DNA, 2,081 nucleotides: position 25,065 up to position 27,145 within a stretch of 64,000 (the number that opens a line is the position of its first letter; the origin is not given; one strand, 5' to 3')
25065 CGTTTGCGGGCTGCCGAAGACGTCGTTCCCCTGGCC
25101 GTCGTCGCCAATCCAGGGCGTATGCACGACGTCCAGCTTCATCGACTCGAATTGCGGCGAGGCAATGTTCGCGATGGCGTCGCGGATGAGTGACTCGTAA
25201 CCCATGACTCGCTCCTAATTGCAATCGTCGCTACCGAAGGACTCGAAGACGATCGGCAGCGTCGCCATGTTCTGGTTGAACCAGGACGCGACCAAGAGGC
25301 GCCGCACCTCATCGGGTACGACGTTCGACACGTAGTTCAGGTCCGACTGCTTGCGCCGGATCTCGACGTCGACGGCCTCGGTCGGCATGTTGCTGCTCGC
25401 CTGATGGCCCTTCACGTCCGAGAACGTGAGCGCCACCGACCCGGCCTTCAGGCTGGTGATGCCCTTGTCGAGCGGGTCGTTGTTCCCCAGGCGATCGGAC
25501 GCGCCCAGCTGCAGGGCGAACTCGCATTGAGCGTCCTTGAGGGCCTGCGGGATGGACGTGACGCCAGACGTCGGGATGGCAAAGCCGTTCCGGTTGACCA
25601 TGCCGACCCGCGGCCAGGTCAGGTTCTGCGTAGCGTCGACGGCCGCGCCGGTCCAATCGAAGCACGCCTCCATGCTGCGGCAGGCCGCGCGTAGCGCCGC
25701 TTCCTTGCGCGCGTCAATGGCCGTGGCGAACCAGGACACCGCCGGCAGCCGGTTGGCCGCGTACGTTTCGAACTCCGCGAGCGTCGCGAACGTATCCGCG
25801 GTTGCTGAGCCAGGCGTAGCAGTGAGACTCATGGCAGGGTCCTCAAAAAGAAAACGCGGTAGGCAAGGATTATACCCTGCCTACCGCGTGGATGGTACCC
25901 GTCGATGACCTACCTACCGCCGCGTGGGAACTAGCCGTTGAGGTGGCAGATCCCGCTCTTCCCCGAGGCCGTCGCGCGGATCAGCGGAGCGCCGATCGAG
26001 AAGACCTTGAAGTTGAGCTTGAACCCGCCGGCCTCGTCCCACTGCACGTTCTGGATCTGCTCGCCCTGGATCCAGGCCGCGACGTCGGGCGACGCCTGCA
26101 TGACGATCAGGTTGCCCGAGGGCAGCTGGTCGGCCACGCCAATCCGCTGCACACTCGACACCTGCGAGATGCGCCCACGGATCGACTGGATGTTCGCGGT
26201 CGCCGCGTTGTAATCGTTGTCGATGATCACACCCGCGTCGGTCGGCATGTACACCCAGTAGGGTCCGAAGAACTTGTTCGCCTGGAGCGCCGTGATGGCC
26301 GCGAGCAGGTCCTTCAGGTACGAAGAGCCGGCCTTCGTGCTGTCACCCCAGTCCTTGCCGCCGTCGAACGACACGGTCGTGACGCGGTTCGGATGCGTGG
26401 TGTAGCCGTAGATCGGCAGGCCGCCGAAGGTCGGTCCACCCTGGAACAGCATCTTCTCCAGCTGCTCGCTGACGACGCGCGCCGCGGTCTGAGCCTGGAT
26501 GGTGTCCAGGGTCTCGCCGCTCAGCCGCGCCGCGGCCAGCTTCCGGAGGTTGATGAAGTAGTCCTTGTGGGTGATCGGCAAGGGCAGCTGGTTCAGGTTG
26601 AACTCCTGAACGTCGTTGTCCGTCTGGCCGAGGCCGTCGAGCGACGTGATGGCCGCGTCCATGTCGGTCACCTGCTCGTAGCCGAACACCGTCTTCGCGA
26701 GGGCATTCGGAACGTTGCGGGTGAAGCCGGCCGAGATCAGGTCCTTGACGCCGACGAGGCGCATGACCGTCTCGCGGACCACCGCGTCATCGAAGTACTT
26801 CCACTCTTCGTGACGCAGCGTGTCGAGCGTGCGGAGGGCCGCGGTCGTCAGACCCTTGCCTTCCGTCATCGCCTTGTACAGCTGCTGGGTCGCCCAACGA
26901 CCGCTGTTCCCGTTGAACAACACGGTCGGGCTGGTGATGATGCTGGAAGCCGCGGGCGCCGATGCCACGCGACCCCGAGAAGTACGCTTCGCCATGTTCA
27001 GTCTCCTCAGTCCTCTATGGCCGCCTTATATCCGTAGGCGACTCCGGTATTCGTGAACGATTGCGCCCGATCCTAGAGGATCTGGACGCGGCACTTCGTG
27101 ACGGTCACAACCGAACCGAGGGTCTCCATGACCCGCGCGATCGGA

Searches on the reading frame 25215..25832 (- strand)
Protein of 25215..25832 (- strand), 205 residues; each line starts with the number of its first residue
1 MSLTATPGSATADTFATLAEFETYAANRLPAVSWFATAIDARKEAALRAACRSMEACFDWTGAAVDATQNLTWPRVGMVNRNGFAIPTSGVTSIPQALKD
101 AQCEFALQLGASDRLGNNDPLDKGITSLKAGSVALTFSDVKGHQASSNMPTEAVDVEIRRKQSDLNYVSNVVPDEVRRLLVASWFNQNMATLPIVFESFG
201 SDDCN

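Call 7: search_protein_families(library=phrogs, proteins=[window:25215-25832:-], max_evalue=0.01)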
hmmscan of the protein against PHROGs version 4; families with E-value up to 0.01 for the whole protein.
window:25215-25832:- (205 aa): 1 family
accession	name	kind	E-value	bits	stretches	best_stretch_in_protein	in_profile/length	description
phrog_477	-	connector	1.3e-27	97.9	1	5-155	11-158/220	head-tail adaptor Ad1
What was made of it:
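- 25215..25832 (-): Head-tail adaptor Ad1 (context, upstream boundary). phrog_477 E 1.3e-27 (call 7).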

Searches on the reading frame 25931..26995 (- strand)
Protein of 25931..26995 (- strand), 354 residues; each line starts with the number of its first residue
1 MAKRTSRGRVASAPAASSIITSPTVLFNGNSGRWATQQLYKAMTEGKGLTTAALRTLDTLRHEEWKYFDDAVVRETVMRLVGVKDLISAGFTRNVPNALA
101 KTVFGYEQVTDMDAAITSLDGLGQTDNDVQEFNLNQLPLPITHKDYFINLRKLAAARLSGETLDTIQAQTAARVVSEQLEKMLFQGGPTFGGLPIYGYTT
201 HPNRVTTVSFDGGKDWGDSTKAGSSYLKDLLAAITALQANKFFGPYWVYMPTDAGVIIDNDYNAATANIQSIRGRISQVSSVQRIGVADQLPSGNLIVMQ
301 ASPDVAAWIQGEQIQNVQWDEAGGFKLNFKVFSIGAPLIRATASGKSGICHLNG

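Call 7: search_protein_families(library=phrogs, proteins=[window:25931-26995:-], max_evalue=0.01)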
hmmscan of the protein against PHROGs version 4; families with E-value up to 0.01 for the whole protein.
window:25931-26995:- (354 aa): 2 families
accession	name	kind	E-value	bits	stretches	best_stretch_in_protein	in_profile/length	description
phrog_771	-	head and packaging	4.9e-19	69.7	1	55-349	52-348/354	virion structural protein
phrog_264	-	head and packaging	5e-06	26.7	1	146-240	111-202/321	major head protein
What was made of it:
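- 25931..26995 (-): Major capsid protein (context; candidate acceptor). phrog_771 E 4.9e-19 (call 7).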

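Call 10: search_dna_similar(query=window:25931-26995:-, collection=phages, mode=protein, max_rows=25)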
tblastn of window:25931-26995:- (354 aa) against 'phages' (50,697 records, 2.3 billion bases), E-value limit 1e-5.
Records with a match: 14; places in all: 14; records where one place covers at least 80% of the query: 4.
Best place of each record, by identity: <60% 14.
By first word of the organism name: Mannheimia 5; Brevundimonas 2; Klebsiella 2; Haloarcula 2; Halorubrum 1; Citrobacter 1; Haloarchaeal 1.
By host as written in the record: Brevundimonas pondensis LVF1 2; Klebsiella pneumoniae capsular type K1 2; Halorubrum sp. 2; Mannheimia haemolytica 587A serotype A2 2; Mannheimia haemolytica 535A serotype A1 2; Halorubrum coriense 1; Citrobacter freundii 1; Natrinema thermotolerans A29 1; and 1 more.
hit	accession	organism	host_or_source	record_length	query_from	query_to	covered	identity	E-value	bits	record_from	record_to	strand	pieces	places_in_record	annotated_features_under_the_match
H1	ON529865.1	Brevundimonas phage vB_BpoS-StAshley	Brevundimonas pondensis LVF1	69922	63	351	82%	36.0%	3e-50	186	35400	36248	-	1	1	major capsid protein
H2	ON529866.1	Brevundimonas phage vB_BpoS-MaInes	Brevundimonas pondensis LVF1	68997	63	351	82%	36.0%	4e-50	185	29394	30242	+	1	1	major capsid protein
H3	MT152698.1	Halorubrum phage Hardycor1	Halorubrum coriense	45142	63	354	82%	28.9%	1e-27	120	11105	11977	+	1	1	mcp: major capsid protein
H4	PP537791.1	Citrobacter phage vB_CfrS_K1M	Citrobacter freundii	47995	94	351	73%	27.1%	4e-15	83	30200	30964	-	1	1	major capsid protein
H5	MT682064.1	Klebsiella virus KpV2811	Klebsiella pneumoniae capsular type K1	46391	94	351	73%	26.7%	5e-14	79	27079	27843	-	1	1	hypothetical protein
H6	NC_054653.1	Klebsiella virus KpV2811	Klebsiella pneumoniae capsular type K1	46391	94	351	73%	26.7%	5e-14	79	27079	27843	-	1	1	virion structural protein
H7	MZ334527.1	Haloarcula tailed virus 3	Halorubrum sp.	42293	72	354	80%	23.6%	2e-7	59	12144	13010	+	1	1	major capsid protein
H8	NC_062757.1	Haloarcula tailed virus 3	Halorubrum sp.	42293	72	354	80%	23.6%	2e-7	59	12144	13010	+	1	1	major capsid protein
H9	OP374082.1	Haloarchaeal virus HJTV-4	Natrinema thermotolerans A29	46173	63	354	82%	21.0%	1e-8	63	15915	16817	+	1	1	bacteriocin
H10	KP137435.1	Mannheimia phage vB_MhS_587AP2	Mannheimia haemolytica 587A serotype A2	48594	65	311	70%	24.3%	8e-10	66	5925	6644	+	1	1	hypothetical protein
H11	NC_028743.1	Mannheimia phage vB_MhS_587AP2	Mannheimia haemolytica 587A serotype A2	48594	65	311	70%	24.3%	8e-10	66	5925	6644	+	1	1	virion structural protein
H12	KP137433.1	Mannheimia phage vB_MhS_535AP2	Mannheimia haemolytica 535A serotype A1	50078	65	311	70%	24.3%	8e-10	66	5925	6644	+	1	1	hypothetical protein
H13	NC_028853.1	Mannheimia phage vB_MhS_535AP2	Mannheimia haemolytica 535A serotype A1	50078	65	311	70%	24.3%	8e-10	66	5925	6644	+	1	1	virion structural protein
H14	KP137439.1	Mannheimia phage vB_MhS_3927AP1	Mannheimia haemolytica 3927A serotype A6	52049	65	311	70%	24.3%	8e-10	66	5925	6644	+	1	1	hypothetical protein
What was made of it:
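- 25931..26995 (-): 36% identity to the Brevundimonas phage StAshley capsid protein (call 10).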

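Call 14: get_annotated_region(hit=H1, flank=12000)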
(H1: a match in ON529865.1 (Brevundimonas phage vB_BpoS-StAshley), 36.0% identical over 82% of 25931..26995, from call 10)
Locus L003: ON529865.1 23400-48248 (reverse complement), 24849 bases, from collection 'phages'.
description: Brevundimonas phage vB_BpoS-StAshley, complete genome.
organism: Brevundimonas phage vB_BpoS-StAshley (NCBI taxid 2948608)
taxonomy: Viruses; Duplodnaviria; Heunggongvirae; Uroviricota; Caudoviricetes
host: Brevundimonas pondensis LVF1; source: sewage; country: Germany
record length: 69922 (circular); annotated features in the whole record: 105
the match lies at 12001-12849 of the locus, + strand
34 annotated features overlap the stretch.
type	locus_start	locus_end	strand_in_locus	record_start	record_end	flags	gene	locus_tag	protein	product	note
CDS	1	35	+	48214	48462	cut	-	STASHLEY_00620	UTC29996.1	hypothetical protein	-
CDS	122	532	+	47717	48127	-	-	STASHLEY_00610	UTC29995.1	hypothetical protein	-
CDS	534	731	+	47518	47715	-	-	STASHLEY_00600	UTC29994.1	hypothetical protein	-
CDS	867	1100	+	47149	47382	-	-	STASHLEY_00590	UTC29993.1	hypothetical protein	-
CDS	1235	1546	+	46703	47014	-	-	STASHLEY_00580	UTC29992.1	hypothetical protein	-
CDS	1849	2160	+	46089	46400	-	-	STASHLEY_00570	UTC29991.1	hypothetical protein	-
CDS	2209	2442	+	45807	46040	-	-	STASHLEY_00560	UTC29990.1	hypothetical protein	-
CDS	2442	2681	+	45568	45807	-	-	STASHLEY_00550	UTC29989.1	hypothetical protein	-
CDS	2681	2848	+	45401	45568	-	-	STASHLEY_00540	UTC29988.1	hypothetical protein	-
CDS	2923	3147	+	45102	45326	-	-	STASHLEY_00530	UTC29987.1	hypothetical protein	-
CDS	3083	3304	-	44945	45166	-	-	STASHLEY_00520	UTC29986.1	hypothetical protein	-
CDS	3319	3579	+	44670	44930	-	-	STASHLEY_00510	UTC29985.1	hypothetical protein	-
CDS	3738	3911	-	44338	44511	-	-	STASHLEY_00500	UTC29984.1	hypothetical protein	-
CDS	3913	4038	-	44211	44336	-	-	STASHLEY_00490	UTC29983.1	hypothetical protein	-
CDS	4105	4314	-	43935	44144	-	-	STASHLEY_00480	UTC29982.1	hypothetical protein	-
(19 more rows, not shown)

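Call 18: find_related_loci(query=window:25931-26995:-, collection=viral_contigs, flank=10000)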
Query window:25931-26995:- (354 aa) in viral_contigs; peptide patterns used: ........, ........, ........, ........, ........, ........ (x = any residue, [..] = any of these).
10 stretches matched a pattern; 6 encode a relative of the query (tblastn E <= 1e-3); 6 distinct loci.
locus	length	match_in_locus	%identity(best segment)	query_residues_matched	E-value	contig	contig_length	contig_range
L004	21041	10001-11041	64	9-354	7e-157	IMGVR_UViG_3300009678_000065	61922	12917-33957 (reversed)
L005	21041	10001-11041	64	9-354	7e-157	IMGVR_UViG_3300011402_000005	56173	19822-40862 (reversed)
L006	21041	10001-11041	64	9-354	7e-157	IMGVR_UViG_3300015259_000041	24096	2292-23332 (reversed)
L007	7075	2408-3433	58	16-353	3e-126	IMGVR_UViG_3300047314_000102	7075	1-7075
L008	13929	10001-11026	58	16-353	3e-126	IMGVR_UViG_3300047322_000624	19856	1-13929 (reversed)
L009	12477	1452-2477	58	16-353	3e-126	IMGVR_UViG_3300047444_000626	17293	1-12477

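Call 22: search_protein_families(library=pfam, proteins=[L004:11365-11943:+, L004:11945-12361:+, L004:12378-12659:+, L004:12599-13303:+, L004:13300-13860:+, L004:13845-15029:+, L004:14875-15651:+, L004:15651-16577:+, L004:16574-17338:+, L004:17262-17708:+], max_evalue=0.01)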
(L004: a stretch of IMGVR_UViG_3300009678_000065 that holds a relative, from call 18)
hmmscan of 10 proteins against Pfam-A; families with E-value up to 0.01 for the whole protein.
L004:11365-11943:+ (192 aa): 1 family
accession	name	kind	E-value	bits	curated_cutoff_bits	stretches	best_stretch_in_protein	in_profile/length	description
PF20557.3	DnaT_2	-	1.7e-30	106.5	27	1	2-155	2-154/168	Putative DnaT-like ssDNA binding protein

L004:11945-12361:+ (138 aa): 0 families

L004:12378-12659:+ (93 aa): 1 family
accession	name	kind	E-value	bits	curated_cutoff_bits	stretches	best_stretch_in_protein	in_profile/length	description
PF13455.12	MUG113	-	1.7e-09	38.6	22.3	1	22-80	1-63/73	Meiotically up-regulated gene 113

L004:12599-13303:+ (234 aa): 6 families
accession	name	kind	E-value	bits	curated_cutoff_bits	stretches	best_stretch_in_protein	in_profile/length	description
PF08003.17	Methyltransf_9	-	9.6e-15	54.8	23.8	1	54-231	111-275/315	Protein of unknown function (DUF1698)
PF13489.12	Methyltransf_23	-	2e-06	28.1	27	1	51-200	15-145/164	Methyltransferase domain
PF13649.12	Methyltransf_25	-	0.00012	23.2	27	1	62-155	1-92/97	Methyltransferase domain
PF08241.18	Methyltransf_11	-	0.00036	21.5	21.2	1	63-156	1-87/95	Methyltransferase domain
PF08242.18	Methyltransf_12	-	0.00076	20.6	30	1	104-156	43-92/98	Methyltransferase domain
PF13847.12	Methyltransf_31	-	0.005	17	27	0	59-163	4-108/145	Methyltransferase domain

L004:13300-13860:+ (186 aa): 1 family
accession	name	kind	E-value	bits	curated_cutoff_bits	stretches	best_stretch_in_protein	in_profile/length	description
PF01531.22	Glyco_transf_11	-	1.3e-25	90.7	23.9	1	60-184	162-295/298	Glycosyl transferase family 11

L004:13845-15029:+ (394 aa): 4 families
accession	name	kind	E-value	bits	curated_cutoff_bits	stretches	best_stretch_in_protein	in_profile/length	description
PF00534.26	Glycos_transf_1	-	5.2e-12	46.1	26.4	1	259-364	76-167/172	Glycosyl transferases group 1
PF13692.12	Glyco_trans_1_4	-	3.6e-10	40.7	27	1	258-326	67-130/142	Glycosyl transferases group 1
PF20706.3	GT4-conflict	-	7.8e-08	32.1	26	1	268-317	274-323/385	Family 4 Glycosyltransferase in conflict systems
PF13524.12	Glyco_trans_1_2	-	0.0075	16.7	25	0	265-313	36-88/144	Glycosyl transferase-like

L004:14875-15651:+ (258 aa): 3 families
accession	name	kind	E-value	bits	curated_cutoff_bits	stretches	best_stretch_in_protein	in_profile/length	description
PF05050.19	Methyltransf_21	-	1.3e-18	68.2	22.7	1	67-242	1-170/173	Methyltransferase FkbM domain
PF13649.12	Methyltransf_25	-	0.00098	20.2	27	1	65-116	1-54/97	Methyltransferase domain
PF08242.18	Methyltransf_12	-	0.0046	18.1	30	0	66-110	1-45/98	Methyltransferase domain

L004:15651-16577:+ (308 aa): 10 families
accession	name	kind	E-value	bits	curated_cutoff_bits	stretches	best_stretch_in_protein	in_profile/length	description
PF08242.18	Methyltransf_12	-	7.9e-11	43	30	1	42-131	1-91/98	Methyltransferase domain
PF13847.12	Methyltransf_31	-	2e-10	41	27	1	40-135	6-107/145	Methyltransferase domain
PF13649.12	Methyltransf_25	-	3e-09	37.9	27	1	41-130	1-91/97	Methyltransferase domain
PF08241.18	Methyltransf_11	-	4.1e-08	34.2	21.2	1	42-131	1-86/95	Methyltransferase domain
PF13489.12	Methyltransf_23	-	5.3e-07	30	27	1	31-142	16-121/164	Methyltransferase domain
PF08003.17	Methyltransf_9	-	8.1e-06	25.5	23.8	1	29-136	108-210/315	Protein of unknown function (DUF1698)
PF05175.20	MTS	-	2e-05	24.7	23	1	40-110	34-103/170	Methyltransferase small domain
PF01728.25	FtsJ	-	0.0037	17.6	24.1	1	39-110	23-96/181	FtsJ-like methyltransferase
PF02475.24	TRM5-TYW2_MTfase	-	0.0055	17.1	28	1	40-117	39-115/164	TRM5/TYW2 methyltransferase domain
PF13679.12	Methyltransf_32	-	0.0069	16.8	27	0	19-112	4-108/143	Methyltransferase domain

L004:16574-17338:+ (254 aa): 0 families

L004:17262-17708:+ (148 aa): 1 family
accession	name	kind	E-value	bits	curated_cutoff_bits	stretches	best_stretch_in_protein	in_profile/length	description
PF04883.17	HK97-gp10_like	-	0.0017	19.7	21.4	1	30-105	2-75/78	Bacteriophage HK97-gp10, putative tail-component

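Call 23: search_protein_families(library=pfam, proteins=[L009:2386-3129:+, L009:3129-3524:+, L009:3529-4074:+, L009:4059-5222:+, L009:5210-5881:+, L009:5871-6578:+, L009:6559-6960:+, L009:6960-7370:+, L009:7380-7763:+], max_evalue=0.01)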
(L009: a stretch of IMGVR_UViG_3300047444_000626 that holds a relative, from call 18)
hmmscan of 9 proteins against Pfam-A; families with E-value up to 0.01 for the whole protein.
L009:2386-3129:+ (247 aa): 1 family
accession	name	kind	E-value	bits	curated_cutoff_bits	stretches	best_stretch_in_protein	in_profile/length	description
PF20557.3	DnaT_2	-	3.7e-30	105.5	27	1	66-210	9-154/168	Putative DnaT-like ssDNA binding protein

L009:3129-3524:+ (131 aa): 0 families

L009:3529-4074:+ (181 aa): 1 family
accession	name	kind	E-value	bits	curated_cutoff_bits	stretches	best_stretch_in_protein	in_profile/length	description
PF01531.22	Glyco_transf_11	-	3.3e-26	92.6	23.9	1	58-162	159-277/298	Glycosyl transferase family 11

L009:4059-5222:+ (387 aa): 3 families
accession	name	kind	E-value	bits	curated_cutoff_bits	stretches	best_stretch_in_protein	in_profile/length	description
PF13692.12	Glyco_trans_1_4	-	5.3e-11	43.4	27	1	189-313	7-119/142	Glycosyl transferases group 1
PF00534.26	Glycos_transf_1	-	2.6e-08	34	26.4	1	185-315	14-135/172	Glycosyl transferases group 1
PF20706.3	GT4-conflict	-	0.00053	19.5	26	1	266-302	275-311/385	Family 4 Glycosyltransferase in conflict systems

L009:5210-5881:+ (223 aa): 2 families
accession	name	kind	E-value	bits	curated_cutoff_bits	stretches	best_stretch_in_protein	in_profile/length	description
PF05050.19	Methyltransf_21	-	1.2e-14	55.2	22.7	1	26-200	1-167/173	Methyltransferase FkbM domain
PF13489.12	Methyltransf_23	-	0.0027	17.9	27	1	14-66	16-61/164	Methyltransferase domain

L009:5871-6578:+ (235 aa): 0 families

L009:6559-6960:+ (133 aa): 1 family
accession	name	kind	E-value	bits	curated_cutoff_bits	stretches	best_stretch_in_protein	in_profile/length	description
PF04883.17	HK97-gp10_like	-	0.0034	18.7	21.4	1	16-63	5-52/78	Bacteriophage HK97-gp10, putative tail-component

L009:6960-7370:+ (136 aa): 1 family
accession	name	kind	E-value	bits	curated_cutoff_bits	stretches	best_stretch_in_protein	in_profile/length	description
PF12691.13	Phage_tail_terminator_6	-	0.00026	21.5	23.8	1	12-123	2-105/118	Bacteriophage tail terminator protein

L009:7380-7763:+ (127 aa): 0 families

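Call 33: find_related_loci(query=A1, collection=genome_contigs, flank=10000)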
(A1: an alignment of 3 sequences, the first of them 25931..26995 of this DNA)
Query A1 (354 aa) in genome_contigs; peptide patterns used: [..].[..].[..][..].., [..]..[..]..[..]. (x = any residue, [..] = any of these).
49 stretches matched a pattern, but none encodes a relative of the query by tblastn (E <= 1e-3).
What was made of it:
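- No close prophage relatives turned up by capsid search in 185,579 genomes (call 33).
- Tried and rejected: A capsid-profile scan of 185,579 prokaryotic genomes found no relatives (call 33).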

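Call 34: find_related_loci(query=A1, collection=viral_contigs, flank=10000)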
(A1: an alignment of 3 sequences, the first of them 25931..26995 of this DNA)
Query A1 (354 aa) in viral_contigs; peptide patterns used: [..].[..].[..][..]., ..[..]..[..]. (x = any residue, [..] = any of these).
104 stretches matched a pattern; 21 encode a relative of the query (tblastn E <= 1e-3); 21 distinct loci.
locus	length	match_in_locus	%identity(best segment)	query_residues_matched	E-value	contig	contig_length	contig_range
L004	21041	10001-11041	64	9-354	2e-156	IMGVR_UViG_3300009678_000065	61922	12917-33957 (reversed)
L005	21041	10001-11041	64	9-354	2e-156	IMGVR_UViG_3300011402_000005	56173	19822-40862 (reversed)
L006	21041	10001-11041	64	9-354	2e-156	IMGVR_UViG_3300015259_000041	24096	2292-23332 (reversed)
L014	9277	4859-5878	62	17-353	2e-146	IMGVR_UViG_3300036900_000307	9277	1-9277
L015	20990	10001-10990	64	26-354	2e-142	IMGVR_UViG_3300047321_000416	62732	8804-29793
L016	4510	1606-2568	62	30-353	4e-143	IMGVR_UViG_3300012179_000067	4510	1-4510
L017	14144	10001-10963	62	30-353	1e-140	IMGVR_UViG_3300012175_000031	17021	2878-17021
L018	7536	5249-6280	59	9-352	1e-137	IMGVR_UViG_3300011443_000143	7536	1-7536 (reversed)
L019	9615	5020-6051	59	12-352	1e-133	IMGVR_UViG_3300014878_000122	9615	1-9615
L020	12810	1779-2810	59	12-352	2e-133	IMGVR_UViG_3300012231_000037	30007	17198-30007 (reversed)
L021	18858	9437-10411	59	26-353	4e-130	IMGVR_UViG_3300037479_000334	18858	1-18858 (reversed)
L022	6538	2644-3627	58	26-352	2e-127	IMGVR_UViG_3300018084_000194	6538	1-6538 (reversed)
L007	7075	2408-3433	58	16-353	8e-126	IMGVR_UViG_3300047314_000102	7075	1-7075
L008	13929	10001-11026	58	16-353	8e-126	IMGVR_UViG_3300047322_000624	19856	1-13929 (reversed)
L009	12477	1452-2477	58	16-353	8e-126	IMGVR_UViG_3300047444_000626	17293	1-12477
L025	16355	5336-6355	53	8-353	1e-124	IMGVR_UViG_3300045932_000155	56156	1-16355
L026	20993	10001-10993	46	22-353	9e-105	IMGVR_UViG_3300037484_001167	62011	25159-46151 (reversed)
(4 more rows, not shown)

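Call 94: search_protein_families(library=pfam, proteins=[L026:11920-12804:+, L026:12785-13666:+, L026:13663-14217:+, L026:15563-16114:+, L026:16111-17226:+, L021:12845-13339:+, L021:13261-14025:+, L021:13920-14891:+, L025:8168-9562:+, L020:4268-5530:+], max_evalue=0.01)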
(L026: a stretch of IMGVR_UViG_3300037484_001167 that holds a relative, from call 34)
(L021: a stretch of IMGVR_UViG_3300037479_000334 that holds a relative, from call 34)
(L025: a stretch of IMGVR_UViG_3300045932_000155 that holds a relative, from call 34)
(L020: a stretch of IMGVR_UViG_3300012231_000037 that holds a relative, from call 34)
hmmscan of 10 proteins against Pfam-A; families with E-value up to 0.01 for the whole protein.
L026:11920-12804:+ (294 aa): 4 families
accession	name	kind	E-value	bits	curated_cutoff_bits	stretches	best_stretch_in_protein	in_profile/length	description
PF08241.18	Methyltransf_11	-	8.6e-09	36.4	21.2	1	135-184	46-93/95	Methyltransferase domain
PF13649.12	Methyltransf_25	-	3e-07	31.4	27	1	136-182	51-97/97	Methyltransferase domain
PF13489.12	Methyltransf_23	-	2.9e-05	24.3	27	1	125-270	49-162/164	Methyltransferase domain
PF08242.18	Methyltransf_12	-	0.0063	17.7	30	1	142-184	60-98/98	Methyltransferase domain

L026:12785-13666:+ (293 aa): 1 family
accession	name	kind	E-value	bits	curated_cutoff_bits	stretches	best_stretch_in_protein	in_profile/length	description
PF00156.33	Pribosyltran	-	4.1e-07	29.9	26.3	1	93-129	87-124/158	Phosphoribosyl transferase domain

L026:13663-14217:+ (184 aa): 2 families
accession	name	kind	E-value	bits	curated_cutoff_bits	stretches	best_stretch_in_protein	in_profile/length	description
PF13469.12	Sulfotransfer_3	-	1.5e-06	29.1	27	1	39-94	96-154/216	Sulfotransferase family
PF17784.7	Sulfotransfer_4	-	3.8e-05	24.1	22.8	0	50-91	73-114/215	Sulfotransferase domain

L026:15563-16114:+ (183 aa): 0 families

L026:16111-17226:+ (371 aa): 0 families

L021:12845-13339:+ (164 aa): 2 families
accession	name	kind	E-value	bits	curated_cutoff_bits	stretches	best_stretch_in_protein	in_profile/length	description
PF00132.30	Hexapep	-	2.2e-08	33.9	27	1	101-132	2-33/36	Bacterial transferase hexapeptide (six repeats)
PF14602.12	Hexapep_2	-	0.00024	21.2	27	1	111-133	12-32/34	Hexapeptide repeat of succinyl-transferase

L021:13261-14025:+ (254 aa): 0 families

L021:13920-14891:+ (323 aa): 2 families
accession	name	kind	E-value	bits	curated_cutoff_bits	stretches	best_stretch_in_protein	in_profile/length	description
PF00534.26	Glycos_transf_1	-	5.4e-05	23.2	26.4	1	215-296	82-165/172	Glycosyl transferases group 1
PF13692.12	Glyco_trans_1_4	-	0.0069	17.1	27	0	217-287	68-140/142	Glycosyl transferases group 1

L025:8168-9562:+ (464 aa): 4 families
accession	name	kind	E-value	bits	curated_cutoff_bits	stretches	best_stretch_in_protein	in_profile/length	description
PF12804.13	NTP_transf_3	-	1.1e-09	39.1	27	1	3-105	1-104/160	MobA-like NTP transferase domain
PF08241.18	Methyltransf_11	-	0.00011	23.1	21.2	1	267-377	2-93/95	Methyltransferase domain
PF01128.25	IspD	-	0.0011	19.2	27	1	2-56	2-55/221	2-C-methyl-D-erythritol 4-phosphate cytidylyltransferase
PF13489.12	Methyltransf_23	-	0.0039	17.4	27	1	251-381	10-118/164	Methyltransferase domain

L020:4268-5530:+ (420 aa): 4 families
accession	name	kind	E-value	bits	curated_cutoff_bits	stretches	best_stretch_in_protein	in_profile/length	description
PF13649.12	Methyltransf_25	-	2e-07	32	27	1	157-242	1-87/97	Methyltransferase domain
PF08242.18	Methyltransf_12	-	4.8e-07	30.9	30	1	158-235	1-81/98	Methyltransferase domain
PF08241.18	Methyltransf_11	-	0.00021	22.3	21.2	1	158-234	1-75/95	Methyltransferase domain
PF08003.17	Methyltransf_9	-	0.00084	18.8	23.8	1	156-268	118-230/315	Protein of unknown function (DUF1698)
